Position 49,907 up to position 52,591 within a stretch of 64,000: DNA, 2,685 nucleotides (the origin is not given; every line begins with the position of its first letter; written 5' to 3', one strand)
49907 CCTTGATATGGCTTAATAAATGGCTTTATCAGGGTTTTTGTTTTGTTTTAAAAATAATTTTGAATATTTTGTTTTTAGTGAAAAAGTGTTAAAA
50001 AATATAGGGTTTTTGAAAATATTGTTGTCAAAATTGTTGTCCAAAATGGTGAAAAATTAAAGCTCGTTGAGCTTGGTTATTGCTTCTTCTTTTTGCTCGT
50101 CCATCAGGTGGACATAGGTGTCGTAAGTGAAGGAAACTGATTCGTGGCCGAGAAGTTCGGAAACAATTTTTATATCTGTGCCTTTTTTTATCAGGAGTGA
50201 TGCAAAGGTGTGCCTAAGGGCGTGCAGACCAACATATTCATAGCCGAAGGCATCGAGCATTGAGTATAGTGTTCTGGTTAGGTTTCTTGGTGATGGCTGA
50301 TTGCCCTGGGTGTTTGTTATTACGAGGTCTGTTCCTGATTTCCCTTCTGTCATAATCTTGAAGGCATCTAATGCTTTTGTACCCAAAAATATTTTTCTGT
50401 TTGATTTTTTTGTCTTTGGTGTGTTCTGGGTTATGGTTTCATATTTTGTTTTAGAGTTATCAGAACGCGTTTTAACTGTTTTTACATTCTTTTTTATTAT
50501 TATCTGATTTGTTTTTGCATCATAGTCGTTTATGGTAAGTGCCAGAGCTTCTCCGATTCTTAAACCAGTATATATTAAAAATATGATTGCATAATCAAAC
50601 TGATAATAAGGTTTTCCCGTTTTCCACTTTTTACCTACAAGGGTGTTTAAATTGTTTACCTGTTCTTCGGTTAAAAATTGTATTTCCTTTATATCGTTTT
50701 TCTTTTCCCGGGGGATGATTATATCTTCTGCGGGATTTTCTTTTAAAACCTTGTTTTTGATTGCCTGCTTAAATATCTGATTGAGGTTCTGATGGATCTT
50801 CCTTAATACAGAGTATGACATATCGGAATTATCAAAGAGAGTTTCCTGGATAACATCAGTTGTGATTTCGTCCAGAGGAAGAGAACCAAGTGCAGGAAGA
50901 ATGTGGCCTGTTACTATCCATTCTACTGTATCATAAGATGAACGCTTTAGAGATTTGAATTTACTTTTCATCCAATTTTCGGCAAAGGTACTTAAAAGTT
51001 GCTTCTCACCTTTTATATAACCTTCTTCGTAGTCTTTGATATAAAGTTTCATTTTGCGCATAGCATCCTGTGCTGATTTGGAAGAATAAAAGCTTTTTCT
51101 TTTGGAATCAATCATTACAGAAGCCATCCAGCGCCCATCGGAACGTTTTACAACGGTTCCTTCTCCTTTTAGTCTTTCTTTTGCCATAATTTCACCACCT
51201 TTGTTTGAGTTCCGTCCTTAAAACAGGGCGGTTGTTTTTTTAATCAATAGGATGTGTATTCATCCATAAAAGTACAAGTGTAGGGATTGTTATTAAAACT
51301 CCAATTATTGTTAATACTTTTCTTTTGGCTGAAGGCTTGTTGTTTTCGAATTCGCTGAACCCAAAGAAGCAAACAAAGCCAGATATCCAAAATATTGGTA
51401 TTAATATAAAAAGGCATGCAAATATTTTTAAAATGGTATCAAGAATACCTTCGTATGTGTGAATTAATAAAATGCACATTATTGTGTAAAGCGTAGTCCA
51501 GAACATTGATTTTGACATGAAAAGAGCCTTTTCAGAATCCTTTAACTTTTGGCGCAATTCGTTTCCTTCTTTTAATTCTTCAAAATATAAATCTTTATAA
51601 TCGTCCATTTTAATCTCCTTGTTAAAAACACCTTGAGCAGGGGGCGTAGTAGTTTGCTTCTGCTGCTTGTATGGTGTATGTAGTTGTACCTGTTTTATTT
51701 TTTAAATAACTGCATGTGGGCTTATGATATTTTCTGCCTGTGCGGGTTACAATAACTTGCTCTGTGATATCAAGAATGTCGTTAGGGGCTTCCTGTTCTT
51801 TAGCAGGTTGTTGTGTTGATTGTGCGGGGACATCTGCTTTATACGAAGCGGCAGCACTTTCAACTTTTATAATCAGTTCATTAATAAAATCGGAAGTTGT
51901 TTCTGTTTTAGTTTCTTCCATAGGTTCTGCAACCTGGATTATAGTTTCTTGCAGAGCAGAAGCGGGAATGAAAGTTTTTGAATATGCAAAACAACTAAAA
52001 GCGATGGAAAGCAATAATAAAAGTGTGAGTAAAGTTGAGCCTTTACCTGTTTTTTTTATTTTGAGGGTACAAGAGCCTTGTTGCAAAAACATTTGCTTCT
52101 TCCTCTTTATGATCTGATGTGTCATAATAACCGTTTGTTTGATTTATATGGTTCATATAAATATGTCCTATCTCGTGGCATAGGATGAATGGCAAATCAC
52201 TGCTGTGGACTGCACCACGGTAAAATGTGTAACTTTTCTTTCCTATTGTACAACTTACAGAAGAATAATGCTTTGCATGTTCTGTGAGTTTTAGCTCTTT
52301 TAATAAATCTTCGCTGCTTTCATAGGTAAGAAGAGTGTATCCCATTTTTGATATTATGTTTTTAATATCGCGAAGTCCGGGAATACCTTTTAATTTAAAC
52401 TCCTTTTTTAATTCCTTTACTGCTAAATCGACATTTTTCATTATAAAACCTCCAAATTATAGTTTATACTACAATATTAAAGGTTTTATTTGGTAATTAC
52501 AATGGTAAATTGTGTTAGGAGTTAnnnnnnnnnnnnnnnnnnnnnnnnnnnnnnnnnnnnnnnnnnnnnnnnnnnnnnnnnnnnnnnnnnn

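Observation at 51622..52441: ImmA protease one adenine away from a membrane-anchored sensor-protease (A8 tract)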

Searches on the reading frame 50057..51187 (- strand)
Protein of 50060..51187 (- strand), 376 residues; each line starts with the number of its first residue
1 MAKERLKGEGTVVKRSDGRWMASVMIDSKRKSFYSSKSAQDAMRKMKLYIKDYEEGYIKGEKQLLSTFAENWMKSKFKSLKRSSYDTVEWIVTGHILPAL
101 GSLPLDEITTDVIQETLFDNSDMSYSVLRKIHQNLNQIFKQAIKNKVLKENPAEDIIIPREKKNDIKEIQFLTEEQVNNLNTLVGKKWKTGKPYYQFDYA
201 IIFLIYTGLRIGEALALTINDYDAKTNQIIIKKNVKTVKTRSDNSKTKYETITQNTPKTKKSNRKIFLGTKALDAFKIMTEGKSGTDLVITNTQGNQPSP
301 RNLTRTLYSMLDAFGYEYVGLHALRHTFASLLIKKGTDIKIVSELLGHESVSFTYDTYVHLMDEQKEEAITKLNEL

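Call 4: search_protein_families(library=pfam, max_evalue=1, proteins=[window:50060-51187:-])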
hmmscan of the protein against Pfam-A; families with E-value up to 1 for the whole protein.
seq(376 aa): 7 families
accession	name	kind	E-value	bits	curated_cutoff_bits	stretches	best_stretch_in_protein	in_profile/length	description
PF00589.27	Phage_integrase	-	5.3e-25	88.6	27.1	1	171-363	2-170/172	Phage integrase family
PF22022.2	Phage_int_M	-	2.3e-11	44.2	27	1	67-156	3-93/96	Phage integrase central domain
PF14659.12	Phage_int_SAM_3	-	2.4e-10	40.9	22.6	1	65-115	2-52/58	Phage integrase, N-terminal SAM-like domain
PF13102.12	Phage_int_SAM_5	-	0.0067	17.2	22.3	1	95-153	31-95/98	Phage integrase SAM-like domain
PF16795.10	Phage_integr_3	-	0.052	13.9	27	0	319-367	105-153/161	Archaeal phage integrase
PF00502.25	Phycobilisome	-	0.059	13.8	22.2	0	28-89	62-123/155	Phycobilisome protein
PF19414.4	Astro_p19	-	0.06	13.2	27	1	72-177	30-138/174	Astrovirus p19 protein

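Call 70: search_protein_families(library=ncbifam, max_evalue=0.1, proteins=[P0010])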
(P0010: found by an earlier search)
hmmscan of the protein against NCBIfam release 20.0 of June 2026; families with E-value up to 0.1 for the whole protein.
P0010 (156 aa): 0 families

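Call 71: search_protein_families(library=phrogs, max_evalue=0.001, proteins=[P0010])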
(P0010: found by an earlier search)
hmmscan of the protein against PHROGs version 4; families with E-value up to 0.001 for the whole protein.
P0010 (156 aa): 1 family
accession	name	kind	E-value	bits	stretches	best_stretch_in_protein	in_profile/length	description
phrog_14556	-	unknown function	1.3e-05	25.2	1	109-156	405-450/451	-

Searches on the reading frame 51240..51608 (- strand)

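Call 4: search_protein_families(library=pfam, max_evalue=1, proteins=[window:51243-51608:-])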
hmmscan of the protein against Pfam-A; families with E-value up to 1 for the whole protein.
seq(122 aa): 2 families
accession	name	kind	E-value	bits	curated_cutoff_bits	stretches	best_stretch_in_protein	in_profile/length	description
PF15898.10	PRKG1_interact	-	0.0015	19.6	32.4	1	3-34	1-32/101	cGMP-dependent protein kinase interacting domain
PF12001.13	DUF3496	-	0.029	15.2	23.3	1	1-30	30-59/109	Domain of unknown function (DUF3496)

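Call 70: search_protein_families(library=ncbifam, max_evalue=0.1, proteins=[P0010, window:51240-51608:-])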
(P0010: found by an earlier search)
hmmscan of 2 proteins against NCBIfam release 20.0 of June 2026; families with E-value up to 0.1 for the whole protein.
P0010 (156 aa): 0 families

window:51240-51608:- (122 aa): 2 families
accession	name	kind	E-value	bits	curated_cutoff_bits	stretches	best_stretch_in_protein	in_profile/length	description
NF046082.1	assoc_w_XrtX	equivalog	0.0099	15.6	75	1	22-74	53-108/147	XrtX-associated membrane protein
NF046015.1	HisKinAgrCStaph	equivalog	0.085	12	500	1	30-114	103-188/414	quorum-sensing sensor histidine kinase AgrC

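Call 71: search_protein_families(library=phrogs, max_evalue=0.001, proteins=[P0010, window:51240-51608:-])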
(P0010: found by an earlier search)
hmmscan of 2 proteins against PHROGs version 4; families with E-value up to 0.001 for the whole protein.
P0010 (156 aa): 1 family
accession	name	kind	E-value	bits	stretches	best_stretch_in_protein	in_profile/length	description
phrog_14556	-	unknown function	1.3e-05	25.2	1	109-156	405-450/451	-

window:51240-51608:- (122 aa): 0 families

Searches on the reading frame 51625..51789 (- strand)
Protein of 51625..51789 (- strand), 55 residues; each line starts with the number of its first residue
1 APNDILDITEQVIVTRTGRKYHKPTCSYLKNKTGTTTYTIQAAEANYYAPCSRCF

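Call 39: find_homologous_proteins(query=A4, max_evalue=0.001)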
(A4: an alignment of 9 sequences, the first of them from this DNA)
Query A4 (9 sequences) (48 aa, profile of the alignment): 341 proteins with E <= 0.001 among 393 candidates; the best 120 are listed.
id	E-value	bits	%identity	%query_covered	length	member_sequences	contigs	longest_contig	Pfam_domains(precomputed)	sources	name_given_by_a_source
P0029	1.2e-13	68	40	90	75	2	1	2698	-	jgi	-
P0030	1.3e-13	68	40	90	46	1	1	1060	-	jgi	jgi:hypothetical protein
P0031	1.4e-13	68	45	96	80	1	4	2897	PF02805.22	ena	-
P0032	1.4e-13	68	39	96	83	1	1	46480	-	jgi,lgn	-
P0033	1.7e-13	68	44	90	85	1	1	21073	-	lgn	-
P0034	1.9e-13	68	42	90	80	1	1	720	-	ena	-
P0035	3.3e-13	67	47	90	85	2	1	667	-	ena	-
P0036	3.4e-13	67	47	90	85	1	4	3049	-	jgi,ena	-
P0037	3.6e-13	67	46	96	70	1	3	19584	-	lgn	-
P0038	3.8e-13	67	51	90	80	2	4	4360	-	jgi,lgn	-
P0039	4.1e-13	67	42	90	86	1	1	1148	-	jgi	jgi:hypothetical protein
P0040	4.4e-13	66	39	96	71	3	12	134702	-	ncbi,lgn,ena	-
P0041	5.0e-13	66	43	98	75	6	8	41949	-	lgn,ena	-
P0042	6.1e-13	66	47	90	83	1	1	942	-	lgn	-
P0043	9.3e-13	65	47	90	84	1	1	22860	-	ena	-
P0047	1.2e-12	65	44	90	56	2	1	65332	PF02805.22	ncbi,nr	ncbi:MAG: Ada metal-binding domain-containing protein [Cloacibacillus porcorum]|nr:Ada metal-binding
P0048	1.2e-12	65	44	90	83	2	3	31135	PF02805.22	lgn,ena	-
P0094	3.3e-11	60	41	96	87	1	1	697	PF02805.22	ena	-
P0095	3.6e-11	60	44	90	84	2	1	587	PF02805.22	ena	-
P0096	3.6e-11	60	44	90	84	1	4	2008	PF02805.22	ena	-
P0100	4.0e-11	60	44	90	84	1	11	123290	PF02805.22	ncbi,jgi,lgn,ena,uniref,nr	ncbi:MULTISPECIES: Ada metal-binding domain-containing protein [Synergistaceae]|uniref:Ada metal-bin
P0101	4.0e-11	60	44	90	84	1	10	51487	PF02805.22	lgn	-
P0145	2.6e-10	58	42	90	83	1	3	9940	PF02805.22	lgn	-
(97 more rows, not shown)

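Call 52: search_protein_families(library=pfam, alignment_id=A5, max_evalue=0.01)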
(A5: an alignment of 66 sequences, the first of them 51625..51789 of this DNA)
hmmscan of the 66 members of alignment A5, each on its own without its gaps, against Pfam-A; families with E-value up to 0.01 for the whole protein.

A. member 1, window:51625-51789:- (55 aa): 0 families

B. families by the number of members that match (of 66 scanned): 16 families
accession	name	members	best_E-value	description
PF02805.21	Ada_Zn_binding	43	7e-06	Metal binding domain of Ada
PF06114.19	Peptidase_M78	9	2.2e-08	IrrE N-terminal-like domain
PF19746.4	DUF6233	6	0.00019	Family of unknown function (DUF6233)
PF01435.24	Peptidase_M48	5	6.9e-05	Peptidase family M48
PF23574.1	zf-C2H2_ZNF142_18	2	0.00019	Zinc finger protein 142 C2H2 domain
PF13663.11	DUF4148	2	0.0046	Domain of unknown function (DUF4148)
PF00753.33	Lactamase_B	1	2.1e-16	Metallo-beta-lactamase superfamily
PF12706.13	Lactamase_B_2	1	1e-07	Beta-lactamase superfamily domain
PF22050.1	Toddler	1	0.0014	Apelin receptor early endogenous ligand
PF13058.12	DUF3920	1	0.0017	Protein of unknown function (DUF3920)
PF02402.22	Lysis_col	1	0.0019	Lysis protein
PF14791.11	DNA_pol_B_thumb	1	0.0029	DNA polymerase beta thumb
PF06333.17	Med13_C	1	0.0044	Mediator complex subunit 13 C-terminal domain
PF21827.1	New_glue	1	0.0047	New glue protein family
PF11683.13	DUF3278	1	0.0049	Protein of unknown function (DUF3278)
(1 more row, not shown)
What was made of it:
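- On Ada N-terminal zinc-binding domain (PF02805): 43 of 66 relatives hit at E<=0.01 (call 52).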

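Call 56: predict_structure(alignment_id=A5)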
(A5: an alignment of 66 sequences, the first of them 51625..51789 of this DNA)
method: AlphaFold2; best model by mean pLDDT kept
length: 55 residues; sequences in the alignment: 66
mean_pLDDT: 89.6   pTM: 0.70
mean pLDDT of the five models: 89.6, 89.0, 87.8, 87.4, 85.4
residues with pLDDT >= 90: 44; 70-90: 5; 50-70: 5; < 50: 1
segments of 3 or more residues with pLDDT < 50: none
pLDDT, mean of each block of 10 residues (from residue 1): 68 95 94 94 96 92
secondary structure, 60 per line:
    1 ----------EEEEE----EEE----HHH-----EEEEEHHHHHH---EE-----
elements in order: E11-15 E20-22 E35-39 H40-45

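Call 60: fold_search(model_id=the predicted structure, library=pdb)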
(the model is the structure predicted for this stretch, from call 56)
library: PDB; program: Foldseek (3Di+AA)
matches with E <= 10: 16; with E <= 0.001: 0
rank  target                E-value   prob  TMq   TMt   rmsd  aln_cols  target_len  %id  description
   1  1wpk_MODEL_1_A        9.9e-02  0.95  0.57  0.26   6.3        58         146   24  Methylated Form of N-terminal Transcriptional Regulator Domain of Escherichia Coli Ada Protein (released 2005-09-13)
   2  1u8b_A                2.1e-01  0.97  0.64  0.29   2.4        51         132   25  Crystal structure of the methylated N-ADA/DNA complex (released 2005-10-11)
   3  8wat_p                4.9e+00  0.02  0.24  0.03   6.9        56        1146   14  De novo transcribing complex 10 (TC10), the early elongation complex with Pol II positioned 10nt downstream of TSS (released 2023-12-06)
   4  9e2z_C                5.2e+00  0.07  0.38  0.12   8.4        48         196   17  Cryo-EM structure of human CMG helicase stalled at G4-containing DNA template (released 2025-03-26)
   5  6xtx_C                5.2e+00  0.06  0.37  0.12   8.5        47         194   13  CryoEM structure of human CMG bound to ATPgammaS and DNA (released 2020-05-27)
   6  6d3g_C                6.4e+00  0.05  0.35  0.08   7.6        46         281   17  PER-2 class A extended-spectrum beta-lactamase crystal structure in complex with avibactam at 2.4 Angstrom resolution (released 2019-04-24)
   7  5iea_A                6.4e+00  0.04  0.34  0.20   4.2        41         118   12  TRIM5 B-box2 and coiled-coil chimera (released 2016-06-15)
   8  9q85_A                7.3e+00  0.04  0.35  0.02  10.5        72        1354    8  PAM-bound Cas9-Cas1-Cas2-Csn2 supercomplex in the locked conformation, Streptococcus thermophilus DGCC 7710 CRISPR3 sy (released 2026-02-18)
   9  6dgu_B                8.4e+00  0.05  0.33  0.08   8.5        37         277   22  PER-2 class A extended-spectrum beta-lactamase crystal structure at 2.69 Angstrom resolution (released 2019-05-22)
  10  6dgu_A                8.4e+00  0.04  0.34  0.09   8.8        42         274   21  PER-2 class A extended-spectrum beta-lactamase crystal structure at 2.69 Angstrom resolution (released 2019-05-22)
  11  8xmd_B                9.0e+00  0.02  0.30  0.03   4.2        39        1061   15  Pre-translocated Pol IV transcription elongation complex (released 2024-07-24)
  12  8xmc_B                9.0e+00  0.02  0.30  0.03   4.2        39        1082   15  Post-translocated Pol IV transcription elongation complex (released 2024-07-24)
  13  3kz7                  9.0e+00  0.01  0.19  0.12   8.8        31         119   13  C-terminal domain of Murine FKBP25 rapamycin complex (released 2010-12-15)
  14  1xe8_A                9.0e+00  0.01  0.15  0.07   7.5        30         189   20  Crystal structure of the YML079w protein from Saccharomyces cerevisiae reveals a new sequence family of the jelly roll (released 2005-01-11)
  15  3h1d                  9.6e+00  0.05  0.40  0.09   5.9        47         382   11  Structure of the HUWE1 HECT Domain (released 2009-12-08)
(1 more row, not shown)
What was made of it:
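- On Ada N-terminal zinc-binding domain (PF02805): Foldseek's top two PDB hits are N-Ada (probability 0.95-0.97, TM 0.57-0.64, E 0.1-0.2) and all other hits have probability 0.07 or less (call 60).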

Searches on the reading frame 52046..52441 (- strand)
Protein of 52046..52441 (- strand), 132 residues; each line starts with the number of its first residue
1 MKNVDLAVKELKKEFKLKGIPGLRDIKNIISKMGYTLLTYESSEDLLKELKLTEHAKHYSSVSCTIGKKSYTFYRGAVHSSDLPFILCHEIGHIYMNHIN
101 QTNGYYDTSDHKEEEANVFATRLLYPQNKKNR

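Call 70: search_protein_families(library=ncbifam, max_evalue=0.1, proteins=[window:52046-52441:-, P0010])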
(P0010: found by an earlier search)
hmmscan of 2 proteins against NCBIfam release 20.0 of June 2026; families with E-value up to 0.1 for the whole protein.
window:52046-52441:- (132 aa): 2 families
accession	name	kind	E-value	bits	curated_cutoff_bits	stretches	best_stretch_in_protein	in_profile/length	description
NF007238.0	PRK09672.1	equivalog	2.7e-06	26.8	274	1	83-131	165-211/309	phage exclusion protein Lit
NF052239.1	antitox_spr1629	equivalog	9.3e-05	21.7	335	1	84-129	209-255/377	spr1629 family repressor/antitoxin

P0010 (156 aa): 0 families

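Call 71: search_protein_families(library=phrogs, max_evalue=0.001, proteins=[window:52046-52441:-, P0010])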
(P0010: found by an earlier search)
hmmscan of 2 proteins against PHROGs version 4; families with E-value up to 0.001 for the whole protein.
window:52046-52441:- (132 aa): 5 families
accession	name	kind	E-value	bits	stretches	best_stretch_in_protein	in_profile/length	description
phrog_1914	-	unknown function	1.1e-09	39.3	1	25-127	31-144/222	-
phrog_19315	-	unknown function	1.1e-08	35.5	1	7-128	17-148/348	-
phrog_87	-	other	2.1e-08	35.2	1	22-128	39-131/227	metallo-protease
phrog_2439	-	transcription regulation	5.4e-07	29.8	1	85-128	199-243/367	transcriptional regulator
phrog_18577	-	unknown function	0.00051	20.3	1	79-127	183-238/332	-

P0010 (156 aa): 1 family
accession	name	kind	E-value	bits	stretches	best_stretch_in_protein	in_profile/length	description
phrog_14556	-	unknown function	1.3e-05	25.2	1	109-156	405-450/451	-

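Call 77: find_encoding_contigs(protein=P0016, flank=5000, max_places=4)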
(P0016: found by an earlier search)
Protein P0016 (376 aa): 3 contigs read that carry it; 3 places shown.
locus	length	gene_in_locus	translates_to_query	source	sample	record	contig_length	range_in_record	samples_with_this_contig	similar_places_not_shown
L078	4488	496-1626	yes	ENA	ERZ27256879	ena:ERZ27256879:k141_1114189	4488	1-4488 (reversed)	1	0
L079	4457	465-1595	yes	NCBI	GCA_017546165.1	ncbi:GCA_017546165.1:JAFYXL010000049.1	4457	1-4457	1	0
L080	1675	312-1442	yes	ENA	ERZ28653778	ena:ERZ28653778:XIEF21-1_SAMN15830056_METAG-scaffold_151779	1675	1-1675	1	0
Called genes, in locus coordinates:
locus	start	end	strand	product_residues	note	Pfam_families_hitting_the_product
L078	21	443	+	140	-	-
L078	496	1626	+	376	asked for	PF14659:Phage_int_SAM_3, PF22022:Phage_int_M, PF00589:Phage_integrase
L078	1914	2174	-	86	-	PF01649:Ribosomal_S20p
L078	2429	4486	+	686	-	?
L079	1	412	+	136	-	?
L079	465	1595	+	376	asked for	PF14659:Phage_int_SAM_3, PF22022:Phage_int_M, PF00589:Phage_integrase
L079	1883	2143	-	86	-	PF01649:Ribosomal_S20p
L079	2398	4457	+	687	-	PF12437:GSIII_N, PF00120:Gln-synt_C, PF18318:Gln-synt_C-ter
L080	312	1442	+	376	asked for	PF14659:Phage_int_SAM_3, PF22022:Phage_int_M, PF00589:Phage_integrase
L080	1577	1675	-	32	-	?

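Call 78: find_encoding_contigs(protein=P0018, flank=5000, max_places=4)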
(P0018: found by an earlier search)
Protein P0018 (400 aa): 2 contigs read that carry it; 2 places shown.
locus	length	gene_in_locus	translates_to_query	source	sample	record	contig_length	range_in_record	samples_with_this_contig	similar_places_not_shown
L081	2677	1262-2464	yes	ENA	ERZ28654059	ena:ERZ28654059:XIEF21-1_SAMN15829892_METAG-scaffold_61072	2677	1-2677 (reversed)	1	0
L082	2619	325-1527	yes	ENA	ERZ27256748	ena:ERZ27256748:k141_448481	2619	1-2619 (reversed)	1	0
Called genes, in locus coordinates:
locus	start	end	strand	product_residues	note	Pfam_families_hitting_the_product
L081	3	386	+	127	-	?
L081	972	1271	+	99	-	-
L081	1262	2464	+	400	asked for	PF14659:Phage_int_SAM_3, PF22022:Phage_int_M, PF00589:Phage_integrase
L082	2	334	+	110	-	?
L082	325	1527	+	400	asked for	PF14659:Phage_int_SAM_3, PF22022:Phage_int_M, PF00589:Phage_integrase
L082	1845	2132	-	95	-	PF01649:Ribosomal_S20p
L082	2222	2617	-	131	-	?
